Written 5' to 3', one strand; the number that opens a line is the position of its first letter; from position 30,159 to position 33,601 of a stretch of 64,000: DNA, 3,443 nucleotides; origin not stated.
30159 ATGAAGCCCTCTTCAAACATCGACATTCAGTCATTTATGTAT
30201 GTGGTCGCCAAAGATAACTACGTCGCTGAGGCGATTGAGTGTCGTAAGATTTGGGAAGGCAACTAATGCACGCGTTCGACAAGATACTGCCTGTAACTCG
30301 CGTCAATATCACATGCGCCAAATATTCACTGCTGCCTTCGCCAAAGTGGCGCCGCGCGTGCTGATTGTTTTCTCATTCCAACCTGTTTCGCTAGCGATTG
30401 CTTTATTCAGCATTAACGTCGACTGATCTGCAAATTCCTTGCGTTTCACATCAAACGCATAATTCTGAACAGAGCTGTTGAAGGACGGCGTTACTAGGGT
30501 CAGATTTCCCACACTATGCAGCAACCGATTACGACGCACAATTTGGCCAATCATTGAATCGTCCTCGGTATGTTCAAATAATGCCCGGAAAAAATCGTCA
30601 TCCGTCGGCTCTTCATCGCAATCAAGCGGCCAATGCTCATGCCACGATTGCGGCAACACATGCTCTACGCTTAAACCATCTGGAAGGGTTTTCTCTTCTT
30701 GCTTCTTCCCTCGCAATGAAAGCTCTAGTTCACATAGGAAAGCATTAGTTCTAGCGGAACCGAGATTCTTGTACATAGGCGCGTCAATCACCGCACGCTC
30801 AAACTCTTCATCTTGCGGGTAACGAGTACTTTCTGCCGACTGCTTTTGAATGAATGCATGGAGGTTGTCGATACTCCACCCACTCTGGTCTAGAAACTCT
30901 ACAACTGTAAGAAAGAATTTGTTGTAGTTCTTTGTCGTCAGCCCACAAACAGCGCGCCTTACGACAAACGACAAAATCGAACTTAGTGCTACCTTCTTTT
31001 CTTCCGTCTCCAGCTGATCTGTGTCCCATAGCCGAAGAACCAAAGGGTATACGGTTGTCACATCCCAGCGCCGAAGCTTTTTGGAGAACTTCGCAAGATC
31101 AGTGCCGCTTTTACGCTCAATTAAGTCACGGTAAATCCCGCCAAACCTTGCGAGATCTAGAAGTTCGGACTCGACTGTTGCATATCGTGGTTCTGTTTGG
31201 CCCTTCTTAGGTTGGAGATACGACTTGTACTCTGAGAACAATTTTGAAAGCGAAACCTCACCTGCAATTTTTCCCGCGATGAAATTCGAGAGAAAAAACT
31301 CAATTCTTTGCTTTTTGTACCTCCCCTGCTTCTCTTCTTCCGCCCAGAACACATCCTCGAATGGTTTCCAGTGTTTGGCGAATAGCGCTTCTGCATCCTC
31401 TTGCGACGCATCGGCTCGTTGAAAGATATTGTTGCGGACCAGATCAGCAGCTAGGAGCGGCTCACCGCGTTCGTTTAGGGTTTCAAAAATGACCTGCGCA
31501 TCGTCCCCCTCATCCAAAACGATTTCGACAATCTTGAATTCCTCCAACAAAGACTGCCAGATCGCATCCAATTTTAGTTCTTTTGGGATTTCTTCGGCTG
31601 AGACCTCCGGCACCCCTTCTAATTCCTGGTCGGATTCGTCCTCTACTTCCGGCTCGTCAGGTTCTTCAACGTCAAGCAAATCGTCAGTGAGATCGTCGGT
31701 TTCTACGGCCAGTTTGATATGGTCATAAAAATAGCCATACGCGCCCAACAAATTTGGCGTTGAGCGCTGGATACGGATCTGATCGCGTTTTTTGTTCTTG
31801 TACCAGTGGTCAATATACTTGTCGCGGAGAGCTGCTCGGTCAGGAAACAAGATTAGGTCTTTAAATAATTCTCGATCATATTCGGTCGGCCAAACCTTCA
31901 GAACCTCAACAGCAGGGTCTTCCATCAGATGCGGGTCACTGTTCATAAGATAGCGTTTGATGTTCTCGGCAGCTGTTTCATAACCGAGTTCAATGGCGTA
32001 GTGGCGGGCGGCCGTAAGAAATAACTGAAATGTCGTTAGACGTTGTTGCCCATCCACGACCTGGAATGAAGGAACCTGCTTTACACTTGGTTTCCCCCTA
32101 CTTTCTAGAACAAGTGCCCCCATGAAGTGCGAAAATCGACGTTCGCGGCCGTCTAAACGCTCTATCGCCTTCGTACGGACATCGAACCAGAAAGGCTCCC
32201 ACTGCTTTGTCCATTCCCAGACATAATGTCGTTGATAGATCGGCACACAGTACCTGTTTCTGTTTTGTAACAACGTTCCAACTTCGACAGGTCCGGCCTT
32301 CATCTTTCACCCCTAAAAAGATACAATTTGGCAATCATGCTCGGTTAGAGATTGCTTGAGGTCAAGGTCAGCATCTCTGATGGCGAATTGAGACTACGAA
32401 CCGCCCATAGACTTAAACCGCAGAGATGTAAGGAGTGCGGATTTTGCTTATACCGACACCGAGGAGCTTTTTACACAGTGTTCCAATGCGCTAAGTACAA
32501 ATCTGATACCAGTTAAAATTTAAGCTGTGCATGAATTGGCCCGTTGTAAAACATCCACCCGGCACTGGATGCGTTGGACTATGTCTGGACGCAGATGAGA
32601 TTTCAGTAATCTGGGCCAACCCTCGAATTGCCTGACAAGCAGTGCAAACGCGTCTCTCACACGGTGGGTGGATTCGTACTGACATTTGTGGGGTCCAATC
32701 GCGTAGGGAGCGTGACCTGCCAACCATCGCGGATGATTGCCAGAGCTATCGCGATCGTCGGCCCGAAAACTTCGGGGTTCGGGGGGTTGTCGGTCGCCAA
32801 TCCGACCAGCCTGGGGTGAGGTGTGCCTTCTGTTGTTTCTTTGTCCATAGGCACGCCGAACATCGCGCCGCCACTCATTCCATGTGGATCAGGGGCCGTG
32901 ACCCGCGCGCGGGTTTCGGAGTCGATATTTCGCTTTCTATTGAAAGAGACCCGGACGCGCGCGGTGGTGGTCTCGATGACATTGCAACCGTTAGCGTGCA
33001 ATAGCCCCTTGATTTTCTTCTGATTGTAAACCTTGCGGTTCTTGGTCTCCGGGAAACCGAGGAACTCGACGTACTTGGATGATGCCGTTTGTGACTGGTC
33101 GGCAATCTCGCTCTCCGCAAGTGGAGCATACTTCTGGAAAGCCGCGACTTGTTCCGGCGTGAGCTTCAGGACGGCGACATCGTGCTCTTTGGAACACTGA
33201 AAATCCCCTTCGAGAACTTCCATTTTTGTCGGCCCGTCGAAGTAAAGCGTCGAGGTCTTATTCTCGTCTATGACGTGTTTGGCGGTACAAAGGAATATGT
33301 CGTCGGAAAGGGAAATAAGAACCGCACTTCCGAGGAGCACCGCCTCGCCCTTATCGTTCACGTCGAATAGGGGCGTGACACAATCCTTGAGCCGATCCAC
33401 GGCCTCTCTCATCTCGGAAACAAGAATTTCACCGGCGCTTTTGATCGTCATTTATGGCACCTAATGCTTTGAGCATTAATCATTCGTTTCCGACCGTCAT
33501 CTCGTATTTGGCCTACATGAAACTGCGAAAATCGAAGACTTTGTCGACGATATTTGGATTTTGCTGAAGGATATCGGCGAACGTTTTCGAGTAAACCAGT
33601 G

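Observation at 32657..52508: A ~19.9-kb gene string fuses DISARM, Vsr, SPARSA and a protease, mostly through overlapping or abutting start/stop codons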

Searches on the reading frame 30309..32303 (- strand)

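Call 10: search_protein_families(library=pfam, proteins=[window:30309-32303:-])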
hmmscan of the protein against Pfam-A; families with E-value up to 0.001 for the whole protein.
window:30309-32303:- (664 aa): 2 families
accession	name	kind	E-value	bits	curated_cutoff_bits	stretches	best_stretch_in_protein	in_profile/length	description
PF03235.19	GmrSD_N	-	6.7e-35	121.4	33.2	1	9-294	2-199/199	GmrSD restriction endonuclease, N-terminal domain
PF07510.16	GmrSD_C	-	3.3e-25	89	23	1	495-656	1-137/138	GmrSD restriction endonucleases, C-terminal domain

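Call 11: search_protein_families(library=padloc, proteins=[window:30309-32303:-])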
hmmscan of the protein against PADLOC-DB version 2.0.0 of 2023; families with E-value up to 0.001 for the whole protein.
window:30309-32303:- (664 aa): 29 families (the best 25 are shown)
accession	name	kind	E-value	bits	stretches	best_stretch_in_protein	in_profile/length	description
PDLC03655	mREase_IV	-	1.1e-97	326.1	2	247-662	209-625/629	Type IV methyl-directed restriction enzyme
PDLC02693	Orf5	-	1.5e-92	309.4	2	11-559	2-463/543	Orf5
PDLC04157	HEC-06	-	1.1e-56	190.6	3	8-156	14-146/558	-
PDLC04155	HEC-06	-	5.5e-56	188.2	2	233-663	177-559/562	-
PDLC04154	HEC-06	-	4.7e-53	178.7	3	7-106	13-99/569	-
PDLC02695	Orf5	-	4.7e-43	145.5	3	3-114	5-113/601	Orf5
PDLC02700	Orf5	-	6.4e-41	138.7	3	7-201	2-165/555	Orf5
PDLC02687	Orf5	-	1.2e-39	134.5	3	2-106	2-93/543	Orf5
PDLC02691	Orf5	-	2.6e-33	113.5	2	245-662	201-579/579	Orf5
PDLC02701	Orf5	-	1.4e-31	107.7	3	7-116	9-116/596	Orf5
PDLC02702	Orf5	-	4.1e-31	106.4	2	241-663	153-542/543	Orf5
PDLC02692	Orf5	-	6.3e-27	92.5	3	13-143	3-131/558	Orf5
PDLC02697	Orf5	-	2.4e-21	73.9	2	18-104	8-90/585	Orf5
PDLC02690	Orf5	-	5.8e-20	69.6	3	592-663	456-530/531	Orf5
PDLC02698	Orf5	-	1.1e-19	68.6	2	247-300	202-255/573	Orf5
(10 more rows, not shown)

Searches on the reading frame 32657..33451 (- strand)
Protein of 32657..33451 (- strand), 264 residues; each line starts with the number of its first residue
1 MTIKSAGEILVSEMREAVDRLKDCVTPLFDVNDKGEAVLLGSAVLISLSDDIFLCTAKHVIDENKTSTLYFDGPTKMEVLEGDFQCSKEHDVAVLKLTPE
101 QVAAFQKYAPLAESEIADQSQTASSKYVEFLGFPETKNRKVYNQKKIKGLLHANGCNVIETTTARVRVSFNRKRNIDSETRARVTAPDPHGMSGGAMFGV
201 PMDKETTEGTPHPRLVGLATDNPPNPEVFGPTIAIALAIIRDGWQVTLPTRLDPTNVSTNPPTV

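Call 3: search_protein_families(library=pfam, proteins=[window:32657-33451:-])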
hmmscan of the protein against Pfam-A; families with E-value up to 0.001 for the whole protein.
window:32657-33451:- (264 aa): 1 family
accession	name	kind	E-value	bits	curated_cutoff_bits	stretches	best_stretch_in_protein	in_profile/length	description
PF13365.12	Trypsin_2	-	3.5e-06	28.3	27.6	1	41-198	1-135/144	Trypsin-like peptidase domain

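Call 4: search_protein_families(library=padloc, proteins=[window:32657-33451:-])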
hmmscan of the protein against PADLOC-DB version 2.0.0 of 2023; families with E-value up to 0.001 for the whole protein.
window:32657-33451:- (264 aa): 3 families
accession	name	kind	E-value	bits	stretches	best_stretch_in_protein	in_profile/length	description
PDLC03855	LmuA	-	2.4e-10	38.3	1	39-198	15-157/425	-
PDLC02959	RT-Protease_XI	-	2.3e-06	24.8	1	39-197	350-475/510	single gene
PDLC02960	RT-Protease_XI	-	4.5e-06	23.9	1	40-197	349-472/506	single gene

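Call 53: find_homologous_proteins(query=window:32657-33451:-, max_evalue=0.00001)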
Query window:32657-33451:- (264 aa): 116 proteins with E <= 0.00001 among 1384 candidates.
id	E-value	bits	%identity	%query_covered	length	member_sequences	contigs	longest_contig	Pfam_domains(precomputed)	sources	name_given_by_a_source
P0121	1.1e-172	590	100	100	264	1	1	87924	PF13365.13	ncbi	ncbi:MAG: S1 family peptidase [Rhodospirillales bacterium]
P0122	4.7e-135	467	80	98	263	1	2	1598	PF13365.13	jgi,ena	-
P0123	4.9e-128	444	77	98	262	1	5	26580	-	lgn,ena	-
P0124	1.8e-122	425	73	98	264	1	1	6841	PF13365.13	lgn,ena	-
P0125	7.2e-120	417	72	99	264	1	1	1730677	-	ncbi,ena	-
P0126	1.0e-113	397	70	95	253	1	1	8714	PF13365.13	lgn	-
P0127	3.2e-112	392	67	98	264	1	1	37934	PF13365.13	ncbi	-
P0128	2.2e-108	379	66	97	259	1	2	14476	PF13365.13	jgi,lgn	-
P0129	8.6e-108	377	63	98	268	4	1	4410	-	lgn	-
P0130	4.6e-107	375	65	99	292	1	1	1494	-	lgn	-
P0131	6.2e-107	375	64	98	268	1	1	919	-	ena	-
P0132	1.7e-105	370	64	97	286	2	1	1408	-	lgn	-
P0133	3.0e-105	369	63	97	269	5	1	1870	PF13365.13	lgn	-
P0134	4.9e-105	368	63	97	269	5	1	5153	PF13365.13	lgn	-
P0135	4.0e-104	365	61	98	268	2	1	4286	PF13365.13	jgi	jgi:hypothetical protein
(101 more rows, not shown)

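Call 54: find_encoding_contigs(protein=P0123, flank=7000, max_places=2)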
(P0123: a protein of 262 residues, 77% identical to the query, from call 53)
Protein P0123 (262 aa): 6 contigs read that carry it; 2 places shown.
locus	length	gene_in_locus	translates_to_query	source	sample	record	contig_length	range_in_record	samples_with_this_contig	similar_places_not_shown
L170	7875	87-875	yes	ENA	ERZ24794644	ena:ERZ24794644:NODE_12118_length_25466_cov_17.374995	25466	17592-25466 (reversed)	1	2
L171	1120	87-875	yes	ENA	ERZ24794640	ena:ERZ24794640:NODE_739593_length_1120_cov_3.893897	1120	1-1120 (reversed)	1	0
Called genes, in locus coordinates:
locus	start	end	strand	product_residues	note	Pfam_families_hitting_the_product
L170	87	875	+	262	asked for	-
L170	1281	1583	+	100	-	-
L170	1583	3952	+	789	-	PF02743:dCache_1, PF00672:HAMP, PF00989:PAS, PF08447:PAS_3, PF08448:PAS_4, PF13426:PAS_9, PF00512:HisKA, PF02518:HATPase_c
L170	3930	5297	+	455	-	PF00072:Response_reg, PF00158:Sigma54_activat, PF14532:Sigma54_activ_2, PF00004:AAA (weak), PF07724:AAA_2, PF07728:AAA_5, PF25601:AAA_lid_14, PF02954:HTH_8, +1 more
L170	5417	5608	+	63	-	-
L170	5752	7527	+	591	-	PF01654:Cyt_bd_oxida_I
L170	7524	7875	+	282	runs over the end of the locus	PF00034:Cytochrom_C (weak), PF13442:Cytochrome_CBB3 (weak)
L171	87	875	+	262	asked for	-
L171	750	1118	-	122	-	?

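Call 55: find_encoding_contigs(protein=P0125, flank=7000, max_places=2)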
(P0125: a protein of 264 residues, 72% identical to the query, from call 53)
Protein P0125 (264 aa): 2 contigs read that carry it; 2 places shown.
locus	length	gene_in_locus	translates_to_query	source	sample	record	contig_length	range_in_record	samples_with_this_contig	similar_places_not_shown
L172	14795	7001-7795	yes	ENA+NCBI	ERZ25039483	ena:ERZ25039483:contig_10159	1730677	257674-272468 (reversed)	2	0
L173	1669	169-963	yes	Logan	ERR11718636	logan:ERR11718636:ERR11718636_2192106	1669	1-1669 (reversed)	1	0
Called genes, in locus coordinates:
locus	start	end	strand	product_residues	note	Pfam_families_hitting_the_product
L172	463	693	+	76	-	PF00580:UvrD-helicase (weak)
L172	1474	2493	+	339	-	-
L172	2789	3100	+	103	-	-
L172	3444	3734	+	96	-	-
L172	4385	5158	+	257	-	-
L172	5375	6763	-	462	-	PF13701:DDE_Tnp_1_4, PF01609:DDE_Tnp_1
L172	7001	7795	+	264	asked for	-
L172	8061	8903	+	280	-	PF17194:AbiEi_3_N, PF11459:AbiEi_3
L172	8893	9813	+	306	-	PF08843:AbiEii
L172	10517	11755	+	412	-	PF13356:Arm-DNA-bind_3, PF22022:Phage_int_M, PF00589:Phage_integrase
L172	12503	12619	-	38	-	-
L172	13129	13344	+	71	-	-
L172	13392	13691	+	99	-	-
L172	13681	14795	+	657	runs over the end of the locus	-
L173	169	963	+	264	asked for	-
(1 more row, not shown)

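Call 56: find_encoding_contigs(protein=P0127, flank=7000, max_places=2)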
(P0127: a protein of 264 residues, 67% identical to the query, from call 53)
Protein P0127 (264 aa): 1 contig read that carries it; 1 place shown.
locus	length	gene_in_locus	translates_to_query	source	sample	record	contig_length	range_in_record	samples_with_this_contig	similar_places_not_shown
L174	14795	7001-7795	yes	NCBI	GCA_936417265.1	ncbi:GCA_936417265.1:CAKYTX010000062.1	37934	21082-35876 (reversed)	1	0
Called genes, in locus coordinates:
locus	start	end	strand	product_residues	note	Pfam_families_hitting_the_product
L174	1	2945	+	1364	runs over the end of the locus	PF01381:HTH_3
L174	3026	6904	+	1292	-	PF14559:TPR_19 (faint), PF20698:PIN-TPR-GreABC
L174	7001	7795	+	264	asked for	PF13365:Trypsin_2 (weak)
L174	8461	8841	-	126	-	-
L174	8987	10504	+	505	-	PF00239:Resolvase, PF07508:Recombinase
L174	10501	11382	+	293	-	PF02195:ParB_N, PF07506:RepB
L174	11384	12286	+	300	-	PF02195:ParB_N (weak), PF07506:RepB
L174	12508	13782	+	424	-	PF00368:HMG-CoA_red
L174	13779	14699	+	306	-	PF01040:UbiA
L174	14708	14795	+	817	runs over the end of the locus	PF01326:PPDK_N, PF27448:Rph_4th, PF00391:PEP-utilizers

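Call 69: search_protein_families(library=ncbifam, proteins=[window:32657-33451:-], max_evalue=0.01)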
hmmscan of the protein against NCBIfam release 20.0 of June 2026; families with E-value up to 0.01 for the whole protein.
window:32657-33451:- (264 aa): 0 families
